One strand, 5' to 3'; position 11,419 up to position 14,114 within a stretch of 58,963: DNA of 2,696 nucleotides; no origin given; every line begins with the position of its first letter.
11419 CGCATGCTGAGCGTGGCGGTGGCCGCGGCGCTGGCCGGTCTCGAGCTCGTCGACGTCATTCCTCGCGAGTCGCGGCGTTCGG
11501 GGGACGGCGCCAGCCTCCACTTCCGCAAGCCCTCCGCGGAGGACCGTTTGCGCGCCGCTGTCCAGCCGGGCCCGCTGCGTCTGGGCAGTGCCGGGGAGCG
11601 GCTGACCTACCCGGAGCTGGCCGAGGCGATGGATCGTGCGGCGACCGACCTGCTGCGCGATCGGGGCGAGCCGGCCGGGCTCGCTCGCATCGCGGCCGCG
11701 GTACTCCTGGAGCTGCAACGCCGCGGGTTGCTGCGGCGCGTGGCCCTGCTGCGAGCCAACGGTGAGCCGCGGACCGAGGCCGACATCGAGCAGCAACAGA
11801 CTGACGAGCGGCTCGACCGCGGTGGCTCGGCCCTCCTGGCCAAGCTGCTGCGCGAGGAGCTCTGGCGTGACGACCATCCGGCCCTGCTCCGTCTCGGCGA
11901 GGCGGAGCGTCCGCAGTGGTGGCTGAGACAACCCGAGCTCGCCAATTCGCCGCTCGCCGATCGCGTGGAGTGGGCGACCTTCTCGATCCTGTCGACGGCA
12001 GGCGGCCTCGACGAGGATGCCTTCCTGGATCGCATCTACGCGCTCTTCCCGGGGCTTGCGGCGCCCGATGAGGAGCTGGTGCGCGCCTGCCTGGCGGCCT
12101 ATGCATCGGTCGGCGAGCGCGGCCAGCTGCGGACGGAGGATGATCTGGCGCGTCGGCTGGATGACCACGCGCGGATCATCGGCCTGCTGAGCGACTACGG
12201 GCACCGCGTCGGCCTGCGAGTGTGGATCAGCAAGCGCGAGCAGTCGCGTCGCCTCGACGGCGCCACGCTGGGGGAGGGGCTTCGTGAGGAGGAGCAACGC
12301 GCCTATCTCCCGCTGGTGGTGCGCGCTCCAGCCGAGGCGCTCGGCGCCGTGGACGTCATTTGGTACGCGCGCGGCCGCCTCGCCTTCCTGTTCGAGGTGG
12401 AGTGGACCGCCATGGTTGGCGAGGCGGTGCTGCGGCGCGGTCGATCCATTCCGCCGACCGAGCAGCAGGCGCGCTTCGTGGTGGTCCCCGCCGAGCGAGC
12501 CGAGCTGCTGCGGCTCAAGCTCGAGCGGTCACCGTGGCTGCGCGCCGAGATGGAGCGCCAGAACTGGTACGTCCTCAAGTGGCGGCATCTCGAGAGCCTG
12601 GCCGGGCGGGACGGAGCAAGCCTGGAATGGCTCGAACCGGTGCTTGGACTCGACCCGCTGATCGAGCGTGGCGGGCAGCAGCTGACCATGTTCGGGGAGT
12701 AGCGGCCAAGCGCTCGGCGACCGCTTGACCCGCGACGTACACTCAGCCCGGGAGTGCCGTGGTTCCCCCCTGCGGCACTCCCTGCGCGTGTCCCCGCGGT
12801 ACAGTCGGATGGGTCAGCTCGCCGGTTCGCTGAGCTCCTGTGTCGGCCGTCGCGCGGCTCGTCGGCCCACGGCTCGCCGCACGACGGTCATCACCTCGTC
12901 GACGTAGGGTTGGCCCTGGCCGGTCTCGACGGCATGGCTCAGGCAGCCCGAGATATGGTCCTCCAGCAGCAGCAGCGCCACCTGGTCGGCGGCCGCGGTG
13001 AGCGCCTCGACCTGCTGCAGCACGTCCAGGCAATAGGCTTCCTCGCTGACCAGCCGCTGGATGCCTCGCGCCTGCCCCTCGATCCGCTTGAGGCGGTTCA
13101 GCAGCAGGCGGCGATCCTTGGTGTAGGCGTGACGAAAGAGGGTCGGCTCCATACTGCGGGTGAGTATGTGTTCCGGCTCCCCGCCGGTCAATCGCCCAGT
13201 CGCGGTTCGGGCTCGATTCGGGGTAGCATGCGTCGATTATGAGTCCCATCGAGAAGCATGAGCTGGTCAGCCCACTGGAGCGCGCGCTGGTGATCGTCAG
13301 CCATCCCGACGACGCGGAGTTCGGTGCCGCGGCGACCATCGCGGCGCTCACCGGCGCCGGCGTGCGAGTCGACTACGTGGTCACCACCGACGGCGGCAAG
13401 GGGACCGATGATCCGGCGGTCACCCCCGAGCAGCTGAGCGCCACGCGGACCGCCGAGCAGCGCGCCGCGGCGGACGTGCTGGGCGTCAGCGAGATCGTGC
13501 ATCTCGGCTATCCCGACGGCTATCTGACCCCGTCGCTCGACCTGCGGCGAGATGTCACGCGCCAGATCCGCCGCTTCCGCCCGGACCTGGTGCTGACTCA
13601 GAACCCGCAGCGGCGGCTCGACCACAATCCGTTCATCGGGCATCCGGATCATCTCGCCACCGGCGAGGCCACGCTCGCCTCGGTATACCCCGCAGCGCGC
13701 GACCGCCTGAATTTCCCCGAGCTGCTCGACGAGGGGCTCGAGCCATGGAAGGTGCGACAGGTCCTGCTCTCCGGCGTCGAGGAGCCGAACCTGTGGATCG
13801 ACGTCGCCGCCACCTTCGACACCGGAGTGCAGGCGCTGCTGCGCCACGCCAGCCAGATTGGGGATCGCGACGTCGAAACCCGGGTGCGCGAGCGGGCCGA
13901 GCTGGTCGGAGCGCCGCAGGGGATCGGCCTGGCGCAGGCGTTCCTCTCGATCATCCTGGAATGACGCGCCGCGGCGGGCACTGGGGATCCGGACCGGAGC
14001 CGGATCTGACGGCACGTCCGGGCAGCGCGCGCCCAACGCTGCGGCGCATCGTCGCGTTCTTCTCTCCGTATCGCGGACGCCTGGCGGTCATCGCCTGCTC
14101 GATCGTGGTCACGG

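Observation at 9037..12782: Self-contained two-gene module: TPR/acidic-tail protein plus a 932-aa Zn-ribbon methyltransferase-like / endonuclease-like fusion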

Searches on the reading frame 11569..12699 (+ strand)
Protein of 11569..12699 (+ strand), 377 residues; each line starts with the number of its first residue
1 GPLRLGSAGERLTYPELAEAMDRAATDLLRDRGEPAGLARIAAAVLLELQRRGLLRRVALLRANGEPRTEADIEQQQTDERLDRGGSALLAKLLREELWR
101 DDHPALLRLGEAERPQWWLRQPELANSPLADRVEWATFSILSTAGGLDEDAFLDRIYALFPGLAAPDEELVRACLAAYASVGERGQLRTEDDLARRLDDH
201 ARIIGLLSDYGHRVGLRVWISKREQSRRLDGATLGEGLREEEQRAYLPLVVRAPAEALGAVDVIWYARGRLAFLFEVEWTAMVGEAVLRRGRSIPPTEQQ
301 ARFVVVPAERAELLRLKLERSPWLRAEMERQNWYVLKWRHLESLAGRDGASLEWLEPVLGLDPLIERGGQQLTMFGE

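Call 50: predict_structure(alignment_id=A4)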
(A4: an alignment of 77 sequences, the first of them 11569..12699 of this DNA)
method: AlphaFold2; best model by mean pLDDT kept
length: 377 residues; sequences in the alignment: 77
mean_pLDDT: 91.9   pTM: 0.89
mean pLDDT of the five models: 91.9, 91.3, 91.2, 91.2, 91.0
residues with pLDDT >= 90: 315; 70-90: 23; 50-70: 35; < 50: 4
segments of 3 or more residues with pLDDT < 50: none
pLDDT, mean of each block of 10 residues (from residue 1): 53 91 97 95 97 93 68 61 71 95 95 94 93 98 96 98 96 98 96 98 99 98 98 98 98 97 97 98 96 97 98 97 94 98 98 97 86 54
secondary structure, 60 per line:
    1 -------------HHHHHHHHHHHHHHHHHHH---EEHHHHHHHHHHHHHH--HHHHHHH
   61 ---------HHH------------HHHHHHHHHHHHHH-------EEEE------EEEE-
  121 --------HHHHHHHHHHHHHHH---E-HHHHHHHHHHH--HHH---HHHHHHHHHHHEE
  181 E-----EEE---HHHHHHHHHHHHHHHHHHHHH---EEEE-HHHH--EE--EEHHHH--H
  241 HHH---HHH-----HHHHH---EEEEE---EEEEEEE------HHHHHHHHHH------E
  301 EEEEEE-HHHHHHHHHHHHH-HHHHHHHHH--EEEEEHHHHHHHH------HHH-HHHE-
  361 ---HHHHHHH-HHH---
elements in order: H14-32 H38-51 H54-60 H85-98 E106-109 E116-119 H129-143 H149-159 H168-178 E179-181 E187-189 H193-213 E217-220 H222-225 H234-237 H240-243 H255-259 E263-267 E271-277 H284-293 E300-306 H308-320 H322-330 E333-337 H338-345 H364-370

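Call 52: fold_search(model_id=the predicted structure, library=pdb)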
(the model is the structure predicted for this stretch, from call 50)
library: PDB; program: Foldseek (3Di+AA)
matches with E <= 10: 479; with E <= 0.001: 0
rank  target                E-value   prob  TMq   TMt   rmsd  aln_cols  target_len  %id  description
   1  2ph7_A                1.9e-02  0.72  0.21  0.33  20.1       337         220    9  Crystal structure of AF2093 from Archaeoglobus fulgidus (released 2007-05-08)
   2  1qzz                  2.7e-02  0.23  0.13  0.14  16.7       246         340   18  Crystal structure of aclacinomycin-10-hydroxylase (RdmB) in complex with S-adenosyl-L-methionine (SAM) (released 2003-11-25)
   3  7oy1_A                6.6e-02  0.18  0.13  0.15  16.6       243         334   16  DnrK mutant RTCR (released 2022-07-13)
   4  7ux8_B                1.0e-01  0.18  0.14  0.14  15.5       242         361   12  Crystal structure of MfnG, an L- and D-tyrosine O-methyltransferase from the marformycin biosynthesis pathway of Strep (released 2022-09-28)
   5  6qnz_B                1.3e-01  0.30  0.25  0.17  21.8       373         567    8  Crystal structure of the site-specific DNA nickase N.BspD6I E418A Mutant (released 2020-03-04)
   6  7phe_A                1.3e-01  0.14  0.14  0.15  17.4       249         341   16  Chimeric carminomycin-4-O-methyltransferase (DnrK) with regions from 10-hydroxylase RdmB and 10-decarboxylase TamK (released 2022-09-07)
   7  2ph7_B                1.5e-01  0.44  0.22  0.35  19.4       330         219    9  Crystal structure of AF2093 from Archaeoglobus fulgidus (released 2007-05-08)
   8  7phf_D                1.8e-01  0.13  0.14  0.15  16.3       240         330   16  Chimeric carminomycin-4-O-methyltransferase (DnrK) with regions from 10-hydroxylase RdmB and 10-decarboxylase TamK (released 2022-09-07)
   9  5csk_A                1.8e-01  0.09  0.16  0.04  23.0       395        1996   10  Crystal structure of yeast acetyl-CoA carboxylase, unbiotinylated (released 2015-10-28)
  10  9la8_A                2.0e-01  0.14  0.14  0.16  16.4       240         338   17  Comparative analysis of functions and catalytic mechanisms of methyltransferases involved in anthracycline biosynthesi (released 2026-01-07)
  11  5i2h_B                2.1e-01  0.12  0.12  0.14  17.7       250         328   11  Crystal structure of O-methyltransferase family 2 protein Plim_1147 from Planctomyces limnophilus DSM 3776 complex wit (released 2016-03-02)
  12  7phe_B                2.2e-01  0.13  0.14  0.15  16.9       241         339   16  Chimeric carminomycin-4-O-methyltransferase (DnrK) with regions from 10-hydroxylase RdmB and 10-decarboxylase TamK (released 2022-09-07)
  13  7ux8_A                2.2e-01  0.11  0.16  0.16  15.6       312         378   12  Crystal structure of MfnG, an L- and D-tyrosine O-methyltransferase from the marformycin biosynthesis pathway of Strep (released 2022-09-28)
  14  9lac_A                2.3e-01  0.14  0.14  0.16  16.4       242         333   14  Comparative analysis of functions and catalytic mechanisms of methyltransferases involved in anthracycline biosynthesi (released 2026-01-07)
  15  5eeh_A                2.5e-01  0.13  0.14  0.15  16.3       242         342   15  Crystal structure of carminomycin-4-O-methyltransferase DnrK in complex with SAH and 2-chloro-4-nitrophenol (released 2015-12-16)
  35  2vld_A                4.1e-01  0.47  0.18  0.28   7.8       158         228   11  crystal structure of a repair endonuclease from Pyrococcus abyssi (released 2009-05-19)
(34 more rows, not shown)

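Call 54: fold_search(model_id=the predicted structure, library=viral)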
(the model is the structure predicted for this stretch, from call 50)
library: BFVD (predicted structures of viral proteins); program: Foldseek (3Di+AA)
matches with E <= 10: 346; with E <= 0.001: 0
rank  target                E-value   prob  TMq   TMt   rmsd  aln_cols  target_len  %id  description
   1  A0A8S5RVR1            2.0e-02  0.20  0.16  0.11  19.4       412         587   11  Transcriptional regulator OhrR regulator, MarR family, TRANSCRIPTION.93A [Siphoviridae sp. ctHip2]
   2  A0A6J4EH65            2.5e-02  0.60  0.17  0.28  13.4       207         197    9  (no name in the UniProt tables at hand)
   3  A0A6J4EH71            5.2e-02  0.89  0.22  0.32  11.1       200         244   10  (no name in the UniProt tables at hand)
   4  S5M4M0                5.5e-02  0.33  0.19  0.25  19.1       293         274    8  Uncharacterized protein [Bacillus phage JL]
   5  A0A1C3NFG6            5.8e-02  0.91  0.18  0.25   6.9       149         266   11  (no name in the UniProt tables at hand)
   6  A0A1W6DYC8            7.7e-02  0.84  0.20  0.35   7.2       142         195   17  Uncharacterized protein [Aeromonas phage phiA8-29]
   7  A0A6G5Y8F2            7.7e-02  0.30  0.12  0.15  16.4       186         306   14  (no name in the UniProt tables at hand)
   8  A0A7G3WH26            8.7e-02  0.57  0.21  0.41  11.5       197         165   10  Putative endodeoxyribonuclease I [Arthronema virus TR020]
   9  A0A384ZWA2            1.0e-01  0.77  0.23  0.52  12.6       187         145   12  Putative MmcB-like DNA repair protein [Dickeya phage vB_DsoM_JA13]
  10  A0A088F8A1            1.1e-01  0.44  0.18  0.39   9.7       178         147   13  (no name in the UniProt tables at hand)
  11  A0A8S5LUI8            1.2e-01  0.90  0.22  0.50   7.9       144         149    8  DNA repair protein MmcB-like [Podoviridae sp. ctrub15]
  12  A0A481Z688            1.5e-01  0.20  0.14  0.11  19.1       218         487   11  3'-5' exonuclease [Pithovirus LCPAC102]
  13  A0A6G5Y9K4            1.7e-01  0.13  0.13  0.19  24.3       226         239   14  (no name in the UniProt tables at hand)
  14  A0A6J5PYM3            1.8e-01  0.06  0.13  0.14  26.3       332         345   11  Uncharacterized protein [uncultured Caudovirales phage]
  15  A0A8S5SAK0            2.0e-01  0.21  0.20  0.20  12.4       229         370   10  Competence protein [Siphoviridae sp. ctgaY24]
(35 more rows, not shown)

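Call 55: search_solved_structures(query=A4, max_evalue=10, show_alignments=0)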
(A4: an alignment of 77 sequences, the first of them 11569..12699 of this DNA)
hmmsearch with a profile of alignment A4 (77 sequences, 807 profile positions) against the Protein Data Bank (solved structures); distinct sequences matched with E-value up to 10: 25.
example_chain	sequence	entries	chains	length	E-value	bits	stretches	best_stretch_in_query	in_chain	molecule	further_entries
2zie_A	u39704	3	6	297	4.5e-08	35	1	25-77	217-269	Putative modification methylase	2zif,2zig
1nw8_A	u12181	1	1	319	2.5e-07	32.6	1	27-85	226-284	MODIFICATION METHYLASE RSRI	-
1eg2_A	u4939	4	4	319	2.8e-07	32.4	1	27-85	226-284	MODIFICATION METHYLASE RSRI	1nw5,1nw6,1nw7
8s9m_A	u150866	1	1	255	0.00016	23.3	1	25-74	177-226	DNA cytosine-N4 methyltransferase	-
8s9n_A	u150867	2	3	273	0.00016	23.3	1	25-74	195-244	DNA cytosine-N4 methyltransferase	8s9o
1g60_A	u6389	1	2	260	0.0014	20.2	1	17-86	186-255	Adenine-specific Methyltransferase MboIIA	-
6pbd_A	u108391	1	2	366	0.0059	18.1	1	25-75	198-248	Modification methylase CcrMI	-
2i13_A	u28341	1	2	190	0.023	16.2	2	121-172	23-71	Aart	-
8ro0_O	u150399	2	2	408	0.03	15.8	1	102-193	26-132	Pre-mRNA-splicing factor RBM22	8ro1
6rfl_S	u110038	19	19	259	0.098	14.1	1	113-156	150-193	DNA-directed RNA polymerase 30 kDa polypeptide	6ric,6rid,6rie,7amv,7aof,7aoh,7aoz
8urk_A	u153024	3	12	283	0.11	13.9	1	29-73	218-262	Methyltransferase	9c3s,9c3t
9c3u_A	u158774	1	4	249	0.13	13.7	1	29-73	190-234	Methyltransferase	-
1boo_A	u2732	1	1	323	0.16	13.4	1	26-76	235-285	PROTEIN (N-4 CYTOSINE-SPECIFIC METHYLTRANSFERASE PVU II)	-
1ws6_A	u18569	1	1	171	0.46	11.9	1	35-80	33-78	methyltransferase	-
7xfs_A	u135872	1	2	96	0.52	11.7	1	466-517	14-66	Putative zinc metalloprotease PA3649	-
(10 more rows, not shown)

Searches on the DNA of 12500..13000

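Call 67: search_rna_families(source=window, start=12500, end=13000, threshold=evalue, max_evalue=10)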
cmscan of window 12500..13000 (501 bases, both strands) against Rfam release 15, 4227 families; matches with E-value up to 10: 1.
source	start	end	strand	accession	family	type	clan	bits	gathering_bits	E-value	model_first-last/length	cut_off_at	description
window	12767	12843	+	RF02837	anti-hemB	Gene; sRNA;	-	14.4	49.5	1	1-81/81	no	Burkholderia RNA 7 (anti-hemB)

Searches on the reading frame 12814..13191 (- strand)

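Call 17: search_protein_families(library=pfam, proteins=[window:12814-13191:-], max_evalue=0.001)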
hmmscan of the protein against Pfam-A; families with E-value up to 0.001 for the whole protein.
window:12814-13191:- (125 aa): 1 family
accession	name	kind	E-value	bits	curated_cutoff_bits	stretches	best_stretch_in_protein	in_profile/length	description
PF02583.22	Trns_repr_metal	-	1.4e-24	86.7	22.8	1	28-106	3-78/78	Metal-sensitive transcriptional repressor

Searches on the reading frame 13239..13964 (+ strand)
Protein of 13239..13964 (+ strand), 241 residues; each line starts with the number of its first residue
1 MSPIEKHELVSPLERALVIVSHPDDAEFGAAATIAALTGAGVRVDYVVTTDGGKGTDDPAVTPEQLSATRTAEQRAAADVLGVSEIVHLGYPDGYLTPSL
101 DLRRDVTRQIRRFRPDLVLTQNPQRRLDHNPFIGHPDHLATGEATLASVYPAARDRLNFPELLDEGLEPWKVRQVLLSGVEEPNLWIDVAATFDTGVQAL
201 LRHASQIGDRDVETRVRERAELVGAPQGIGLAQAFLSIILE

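Call 17: search_protein_families(library=pfam, proteins=[window:13239-13964:+], max_evalue=0.001)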
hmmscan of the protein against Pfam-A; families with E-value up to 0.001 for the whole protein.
window:13239-13964:+ (241 aa): 1 family
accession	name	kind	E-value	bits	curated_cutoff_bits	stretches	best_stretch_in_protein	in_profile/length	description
PF02585.22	PIG-L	-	3.3e-30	105.7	28.2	1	17-147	1-127/129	GlcNAc-PI de-N-acetylase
